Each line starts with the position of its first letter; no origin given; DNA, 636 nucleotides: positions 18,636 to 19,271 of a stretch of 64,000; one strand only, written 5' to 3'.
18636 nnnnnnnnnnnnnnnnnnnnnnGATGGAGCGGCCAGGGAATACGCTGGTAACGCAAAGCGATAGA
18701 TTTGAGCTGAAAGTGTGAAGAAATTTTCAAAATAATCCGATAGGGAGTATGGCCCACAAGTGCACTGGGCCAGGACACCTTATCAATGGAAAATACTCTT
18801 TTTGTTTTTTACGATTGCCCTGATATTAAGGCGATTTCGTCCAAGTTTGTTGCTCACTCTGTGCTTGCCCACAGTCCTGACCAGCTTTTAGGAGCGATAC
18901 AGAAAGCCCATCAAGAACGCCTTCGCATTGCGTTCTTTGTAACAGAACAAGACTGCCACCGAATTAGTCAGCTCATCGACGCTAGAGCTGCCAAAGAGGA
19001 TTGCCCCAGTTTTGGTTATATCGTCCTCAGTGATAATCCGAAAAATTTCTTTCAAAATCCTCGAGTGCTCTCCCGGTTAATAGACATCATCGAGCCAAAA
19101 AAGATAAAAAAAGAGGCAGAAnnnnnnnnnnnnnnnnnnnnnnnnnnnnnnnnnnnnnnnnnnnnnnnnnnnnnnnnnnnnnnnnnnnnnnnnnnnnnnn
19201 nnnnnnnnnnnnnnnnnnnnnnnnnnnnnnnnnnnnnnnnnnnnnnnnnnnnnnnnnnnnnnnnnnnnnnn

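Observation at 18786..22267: HD-GYP/GAF phosphodiesterase next to a FleQ-like EBP with a degenerate receiver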

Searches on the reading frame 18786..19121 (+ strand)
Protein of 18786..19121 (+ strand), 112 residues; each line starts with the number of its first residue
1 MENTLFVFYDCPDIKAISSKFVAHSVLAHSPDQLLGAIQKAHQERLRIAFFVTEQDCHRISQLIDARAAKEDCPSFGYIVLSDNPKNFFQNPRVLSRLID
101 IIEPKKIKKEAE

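Call 70: predict_structure(alignment_id=A4)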
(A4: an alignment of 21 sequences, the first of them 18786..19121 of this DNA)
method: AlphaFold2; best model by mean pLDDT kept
length: 112 residues; sequences in the alignment: 21
mean_pLDDT: 84.6   pTM: 0.78
mean pLDDT of the five models: 84.6, 84.5, 84.2, 84.0, 83.8
residues with pLDDT >= 90: 54; 70-90: 39; 50-70: 18; < 50: 1
segments of 3 or more residues with pLDDT < 50: none
pLDDT, mean of each block of 10 residues (from residue 1): 85 67 82 92 93 90 90 91 86 84 76 51
secondary structure, 60 per line:
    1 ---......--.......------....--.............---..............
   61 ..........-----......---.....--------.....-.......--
elements in order: E4-9 H12-18 E25-28 H31-43 E47-53 H54-70 E76-81 H85-89 E98-102 H104-110
